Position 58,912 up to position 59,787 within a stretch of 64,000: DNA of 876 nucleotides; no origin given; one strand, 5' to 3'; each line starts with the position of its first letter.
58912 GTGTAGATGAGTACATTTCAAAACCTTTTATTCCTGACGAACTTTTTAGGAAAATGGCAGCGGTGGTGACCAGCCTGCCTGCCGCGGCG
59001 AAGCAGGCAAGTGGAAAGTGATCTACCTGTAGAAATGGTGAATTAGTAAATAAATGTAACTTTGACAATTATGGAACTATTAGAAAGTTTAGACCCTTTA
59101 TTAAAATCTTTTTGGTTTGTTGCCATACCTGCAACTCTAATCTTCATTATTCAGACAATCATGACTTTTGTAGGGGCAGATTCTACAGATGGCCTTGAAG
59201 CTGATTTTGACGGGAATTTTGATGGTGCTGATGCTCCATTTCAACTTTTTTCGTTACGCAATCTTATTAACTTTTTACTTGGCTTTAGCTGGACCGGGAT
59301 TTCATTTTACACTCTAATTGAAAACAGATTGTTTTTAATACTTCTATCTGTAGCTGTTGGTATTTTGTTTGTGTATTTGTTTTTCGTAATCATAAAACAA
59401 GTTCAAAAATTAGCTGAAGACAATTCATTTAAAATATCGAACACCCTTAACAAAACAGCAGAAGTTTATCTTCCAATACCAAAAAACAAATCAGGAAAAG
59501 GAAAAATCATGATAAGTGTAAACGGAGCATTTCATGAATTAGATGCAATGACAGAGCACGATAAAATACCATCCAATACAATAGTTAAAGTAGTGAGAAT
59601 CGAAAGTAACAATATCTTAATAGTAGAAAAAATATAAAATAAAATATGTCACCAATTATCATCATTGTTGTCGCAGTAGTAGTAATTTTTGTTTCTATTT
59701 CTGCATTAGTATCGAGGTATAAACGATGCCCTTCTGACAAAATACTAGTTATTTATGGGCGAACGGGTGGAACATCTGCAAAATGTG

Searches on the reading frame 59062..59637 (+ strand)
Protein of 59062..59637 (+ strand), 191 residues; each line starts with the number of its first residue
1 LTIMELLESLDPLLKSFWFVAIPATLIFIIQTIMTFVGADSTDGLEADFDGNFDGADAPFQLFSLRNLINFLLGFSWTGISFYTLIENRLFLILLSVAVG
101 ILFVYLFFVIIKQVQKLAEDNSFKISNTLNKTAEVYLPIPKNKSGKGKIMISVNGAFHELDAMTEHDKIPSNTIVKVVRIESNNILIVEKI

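Call 3: search_protein_families(library=pfam, proteins=[window:59062-59637:+], max_evalue=1)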
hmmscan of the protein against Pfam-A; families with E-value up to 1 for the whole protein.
window:59062-59637:+ (191 aa): 2 families
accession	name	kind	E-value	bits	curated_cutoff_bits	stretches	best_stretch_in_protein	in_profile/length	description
PF01957.25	NfeD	-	0.0017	18.9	29.1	1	148-190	20-57/57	NfeD-like C-terminal, partner-binding domain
PF19885.4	DUF6358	-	0.0094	16.6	28.4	1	89-117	30-58/61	Family of unknown function (DUF6358)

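Call 14: find_related_loci(query=window:59062-59637:+, collection=genome_contigs, flank=10000)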
Query window:59062-59637:+ (191 aa) in genome_contigs; peptide patterns used: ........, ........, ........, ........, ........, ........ (x = any residue, [..] = any of these).
212 stretches matched a pattern; 69 encode a relative of the query (tblastn E <= 1e-3); 69 distinct loci.
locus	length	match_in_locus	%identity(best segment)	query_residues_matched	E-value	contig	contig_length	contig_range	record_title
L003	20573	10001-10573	81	1-191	3e-102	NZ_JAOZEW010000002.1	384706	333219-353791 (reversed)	Flavobacterium shii strain LS1R49 1.11581_2, whole genome shotgun sequence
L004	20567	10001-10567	82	1-190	2e-101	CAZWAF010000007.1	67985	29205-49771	MAG TPA_asm: uncultured Flavobacterium sp. isolate SRP344714_co2_21 genome assembly, contig: NODE_907_length_67985_cov_6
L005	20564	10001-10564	79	4-191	1e-100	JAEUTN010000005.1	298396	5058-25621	MAG: Bacteroidia bacterium isolate new MAG-330 k141_1538570, whole genome shotgun sequence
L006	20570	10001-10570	79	2-191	2e-99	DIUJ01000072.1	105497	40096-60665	MAG TPA_asm: Bacteroidetes bacterium UBA6161 UBA6161_contig_5618, whole genome shotgun sequence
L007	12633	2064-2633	81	2-191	1e-98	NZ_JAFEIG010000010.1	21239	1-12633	MAG: Daejeonella sp. isolate DJPMRC01 NODE_286_length_21239_cov_50.006231, whole genome shotgun sequence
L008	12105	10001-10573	77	1-191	2e-98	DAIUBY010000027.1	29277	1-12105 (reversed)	MAG TPA_asm: Polaribacter sp. isolate CTOTU7318 NODE_1648_length_29277_cov_19.439806, whole genome shotgun sequence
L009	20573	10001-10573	77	1-191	3e-98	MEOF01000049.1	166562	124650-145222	MAG: Bacteroidetes bacterium GWF2_33_38 gwf2_scaffold_472, whole genome shotgun sequence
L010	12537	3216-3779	76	4-191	4e-97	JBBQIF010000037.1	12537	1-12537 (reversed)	MAG: Bacteroidia bacterium isolate Co_metawrap_831 Cmw_831_k141_24706592_length_12537_cov_9.0000, whole genome shotgun s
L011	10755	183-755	76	1-191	9e-96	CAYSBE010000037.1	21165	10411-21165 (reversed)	MAG TPA_asm: uncultured Bifidobacteriaceae bacterium isolate SRP318679_co1_376 genome assembly, contig: NODE_3987_length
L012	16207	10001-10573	76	1-191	2e-95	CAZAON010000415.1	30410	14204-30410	MAG TPA_asm: uncultured Flavobacteriales bacterium isolate binchicken_co200_43 genome assembly, contig: k141_226667, who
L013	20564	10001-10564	74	4-191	2e-95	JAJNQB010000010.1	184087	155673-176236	MAG: Arcticibacter sp. isolate MAG_38 k141_385320, whole genome shotgun sequence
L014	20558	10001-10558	75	6-191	9e-95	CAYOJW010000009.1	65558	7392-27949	MAG TPA_asm: uncultured Roseivirgaceae bacterium isolate SRP344714_co2_260 genome assembly, contig: NODE_966_length_6555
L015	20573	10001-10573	72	1-191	6e-95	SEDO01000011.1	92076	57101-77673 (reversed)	MAG: Pedobacter sp. isolate PMG_214 scaffold_378, whole genome shotgun sequence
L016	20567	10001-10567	76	3-191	8e-95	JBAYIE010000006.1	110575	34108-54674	MAG: Bacteroidia bacterium isolate SO_2016_GW1_20 scaffold00406_OW334_2016, whole genome shotgun sequence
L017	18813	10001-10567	74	3-191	7e-95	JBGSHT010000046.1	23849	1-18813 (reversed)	MAG: Chitinophagaceae bacterium isolate JTS-AC111 k141_4449806, whole genome shotgun sequence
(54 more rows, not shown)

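Call 25: find_homologous_proteins(query=window:59062-59637:+, max_evalue=1e-20)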
Query window:59062-59637:+ (191 aa): 2692 proteins with E <= 1e-20 among 3062 candidates; the best 120 are listed.
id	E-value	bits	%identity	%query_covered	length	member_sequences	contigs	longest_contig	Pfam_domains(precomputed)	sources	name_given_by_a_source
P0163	9.2e-115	398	100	98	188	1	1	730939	-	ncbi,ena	-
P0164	8.8e-99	346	84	98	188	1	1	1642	-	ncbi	-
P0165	3.5e-98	344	86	98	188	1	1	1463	-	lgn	-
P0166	5.2e-98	344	86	98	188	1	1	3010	-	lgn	-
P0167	5.5e-97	341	85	97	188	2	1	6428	-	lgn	-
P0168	1.3e-95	336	83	98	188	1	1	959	-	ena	-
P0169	2.1e-95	335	82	100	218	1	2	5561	-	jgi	-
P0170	2.1e-95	335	82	100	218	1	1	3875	-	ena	-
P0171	2.5e-95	335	83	98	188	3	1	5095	-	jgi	-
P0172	2.7e-95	335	81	98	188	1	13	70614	-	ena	-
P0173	2.3e-94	332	81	98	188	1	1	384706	-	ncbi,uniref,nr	ncbi:NfeD family protein [Flavobacterium sp. LS1R49]|uniref:NfeD family protein n=1 Tax=Flavobacteri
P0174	2.8e-94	332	81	98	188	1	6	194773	-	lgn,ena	-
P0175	4.0e-94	331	81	98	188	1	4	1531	-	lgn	-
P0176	4.4e-94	331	82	97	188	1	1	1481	-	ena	-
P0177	4.8e-94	331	78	98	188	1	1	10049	-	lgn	-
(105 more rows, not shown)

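Call 46: find_encoding_contigs(protein=P0167, flank=10000, max_places=4)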
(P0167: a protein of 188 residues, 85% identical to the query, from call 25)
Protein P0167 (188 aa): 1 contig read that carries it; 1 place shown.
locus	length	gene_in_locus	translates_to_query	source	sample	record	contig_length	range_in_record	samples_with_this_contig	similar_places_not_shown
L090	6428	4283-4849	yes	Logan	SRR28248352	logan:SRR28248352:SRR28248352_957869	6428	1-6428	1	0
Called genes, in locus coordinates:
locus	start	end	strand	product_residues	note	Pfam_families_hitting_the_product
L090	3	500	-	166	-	?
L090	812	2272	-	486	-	PF01494:FAD_binding_3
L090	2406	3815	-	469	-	PF13506:Glyco_transf_21, PF00535:Glycos_transf_2, PF13641:Glyco_tranf_2_3, PF01644:Chitin_synth_1, PF03142:Chitin_synth_2, PF13632:Glyco_trans_2_3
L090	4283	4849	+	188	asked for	-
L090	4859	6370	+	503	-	PF01145:Band_7, PF15975:Flot (weak)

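Call 55: list_cluster_members(proteins=[P0122, P0123, P0121, P0163])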
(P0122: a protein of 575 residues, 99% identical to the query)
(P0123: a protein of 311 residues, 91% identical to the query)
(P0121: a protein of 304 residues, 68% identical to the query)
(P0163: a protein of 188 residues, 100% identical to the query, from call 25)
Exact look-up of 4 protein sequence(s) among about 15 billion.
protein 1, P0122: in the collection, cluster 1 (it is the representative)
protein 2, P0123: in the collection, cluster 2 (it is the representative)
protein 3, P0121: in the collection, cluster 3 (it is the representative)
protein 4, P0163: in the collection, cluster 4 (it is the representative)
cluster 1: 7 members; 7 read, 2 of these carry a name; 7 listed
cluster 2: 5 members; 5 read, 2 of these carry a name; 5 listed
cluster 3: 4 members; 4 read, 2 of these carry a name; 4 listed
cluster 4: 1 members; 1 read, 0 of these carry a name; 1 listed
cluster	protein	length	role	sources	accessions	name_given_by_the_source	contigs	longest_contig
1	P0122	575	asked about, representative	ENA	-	-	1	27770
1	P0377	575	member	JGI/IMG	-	CubicO group peptidase (beta-lactamase class C family)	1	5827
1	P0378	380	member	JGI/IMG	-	CubicO group peptidase (beta-lactamase class C family)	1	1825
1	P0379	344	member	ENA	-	-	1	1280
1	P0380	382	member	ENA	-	-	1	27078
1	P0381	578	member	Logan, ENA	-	-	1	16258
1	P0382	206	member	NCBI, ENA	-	-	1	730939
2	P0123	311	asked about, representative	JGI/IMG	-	hypothetical protein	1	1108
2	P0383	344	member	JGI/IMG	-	hypothetical protein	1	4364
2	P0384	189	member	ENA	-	-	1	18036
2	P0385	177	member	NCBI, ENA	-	-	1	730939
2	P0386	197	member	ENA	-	-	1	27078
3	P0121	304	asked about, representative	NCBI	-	-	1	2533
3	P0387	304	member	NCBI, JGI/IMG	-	hypothetical protein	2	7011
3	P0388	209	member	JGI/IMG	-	hypothetical protein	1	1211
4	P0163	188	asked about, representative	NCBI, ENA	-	-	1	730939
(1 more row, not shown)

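Call 56: find_encoding_contigs(protein=P0381, flank=10000, max_places=4)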
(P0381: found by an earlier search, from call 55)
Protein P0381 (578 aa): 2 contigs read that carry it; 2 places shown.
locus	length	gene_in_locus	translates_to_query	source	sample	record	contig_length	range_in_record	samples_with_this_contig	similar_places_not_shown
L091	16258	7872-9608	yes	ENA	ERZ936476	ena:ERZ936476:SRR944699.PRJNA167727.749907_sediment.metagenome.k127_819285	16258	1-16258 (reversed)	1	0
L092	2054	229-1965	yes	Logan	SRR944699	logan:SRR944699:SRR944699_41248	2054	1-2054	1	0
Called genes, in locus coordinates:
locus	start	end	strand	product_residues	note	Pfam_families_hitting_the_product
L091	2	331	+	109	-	?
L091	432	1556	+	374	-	PF00583:Acetyltransf_1 (faint)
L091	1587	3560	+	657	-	PF00999:Na_H_Exchanger, PF02254:TrkA_N, PF25596:CPSase_L_D1 (faint), PF02080:TrkA_C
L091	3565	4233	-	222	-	PF14512:TM1586_NiRdase (faint), PF00881:Nitroreductase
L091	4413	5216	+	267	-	PF13349:DUF4097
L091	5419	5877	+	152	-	PF04536:TPM_phosphatase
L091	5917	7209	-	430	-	-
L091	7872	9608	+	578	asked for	PF00144:Beta-lactamase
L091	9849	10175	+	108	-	-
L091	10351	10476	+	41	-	-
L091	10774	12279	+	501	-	PF03495:Binary_toxB (faint), PF18884:TSP3_bac, PF00691:OmpA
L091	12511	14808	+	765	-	PF01839:FG-GAP (faint), PF13517:FG-GAP_3, PF18962:Por_Secre_tail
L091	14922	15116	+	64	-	-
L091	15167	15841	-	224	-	-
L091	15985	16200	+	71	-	PF12728:HTH_17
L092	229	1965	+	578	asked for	PF00144:Beta-lactamase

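Call 58: find_encoding_contigs(protein=P0380, flank=10000, max_places=4)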
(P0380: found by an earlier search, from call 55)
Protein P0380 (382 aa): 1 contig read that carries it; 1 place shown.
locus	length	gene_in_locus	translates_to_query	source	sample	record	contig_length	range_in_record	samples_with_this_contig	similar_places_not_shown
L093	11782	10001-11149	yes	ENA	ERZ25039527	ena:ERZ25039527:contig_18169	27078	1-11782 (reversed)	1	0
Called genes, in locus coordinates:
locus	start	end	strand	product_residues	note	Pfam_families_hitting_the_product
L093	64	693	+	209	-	PF09968:DUF2202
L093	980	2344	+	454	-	PF14522:Cytochrome_C7 (faint), PF22113:Mtrc-MtrF_II-IV_dom (faint), PF13435:Cytochrome_C554 (weak)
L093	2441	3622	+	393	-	-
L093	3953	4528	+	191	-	PF09968:DUF2202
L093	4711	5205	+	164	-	PF13240:Zn_Ribbon_1 (weak)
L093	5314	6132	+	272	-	PF00248:Aldo_ket_red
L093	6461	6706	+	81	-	PF00037:Fer4 (faint), PF12797:Fer4_2 (faint), PF12837:Fer4_6 (faint), PF13237:Fer4_10, PF14697:Fer4_21, PF12800:Fer4_4 (faint), PF12838:Fer4_7, PF13187:Fer4_9 (weak), +1 more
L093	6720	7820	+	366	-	PF01855:POR_N, PF02780:Transketolase_C (weak), PF17147:PFOR_II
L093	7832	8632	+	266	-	PF02775:TPP_enzyme_C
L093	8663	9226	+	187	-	PF01558:POR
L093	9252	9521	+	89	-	-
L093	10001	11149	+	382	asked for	PF00144:Beta-lactamase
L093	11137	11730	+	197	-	-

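Call 59: find_encoding_contigs(protein=P0384, flank=10000, max_places=4)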
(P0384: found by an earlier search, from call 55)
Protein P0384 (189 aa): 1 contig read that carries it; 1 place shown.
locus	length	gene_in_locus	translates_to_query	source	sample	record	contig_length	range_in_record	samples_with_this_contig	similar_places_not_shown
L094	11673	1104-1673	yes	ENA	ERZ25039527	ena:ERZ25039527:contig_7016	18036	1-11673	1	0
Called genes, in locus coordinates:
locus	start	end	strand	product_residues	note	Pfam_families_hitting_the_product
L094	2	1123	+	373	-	?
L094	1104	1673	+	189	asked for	-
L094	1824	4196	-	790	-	PF01833:TIG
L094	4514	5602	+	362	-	-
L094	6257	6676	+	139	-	PF14321:DUF4382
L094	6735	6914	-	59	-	-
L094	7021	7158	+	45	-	-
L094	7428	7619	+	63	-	-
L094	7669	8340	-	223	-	-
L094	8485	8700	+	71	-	PF12728:HTH_17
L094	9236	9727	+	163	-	-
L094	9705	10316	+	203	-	PF11074:DUF2779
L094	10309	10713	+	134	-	PF11074:DUF2779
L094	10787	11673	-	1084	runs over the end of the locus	PF14870:PSII_BNR (faint), PF02012:BNR (faint), PF15899:BNR_6 (faint), PF15902:Sortilin-Vps10 (weak)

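Call 71: search_protein_families(library=ncbifam, proteins=[window:59062-59637:+], max_evalue=0.01)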
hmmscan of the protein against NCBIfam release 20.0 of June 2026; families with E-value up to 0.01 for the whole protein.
window:59062-59637:+ (191 aa): 5 families
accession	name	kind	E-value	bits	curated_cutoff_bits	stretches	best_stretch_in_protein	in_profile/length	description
NF045979.1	ComEC_MAG0480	equivalog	0.0001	21.2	150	1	80-143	58-118/461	MAG0480 family ComEC-like protein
NF045848.1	MMCAP2_0566_fam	domain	0.00041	19.7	90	1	60-133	28-100/322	MMCAP2_0566 family conjugal transfer protein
NF045889.1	ICE_Mbov_0396_TM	equivalog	0.00061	19.3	70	1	60-136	28-101/306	Mbov_0396 family ICE element transmembrane protein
NF045996.1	MAG0920_fam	subfamily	0.00076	18.9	43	1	13-134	57-147/232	MAG0920 family protein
NF058591.1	archaellum_scaf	equivalog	0.0064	16.1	225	1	84-124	3-45/250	archaellum flagellar motor scaffold protein FlaX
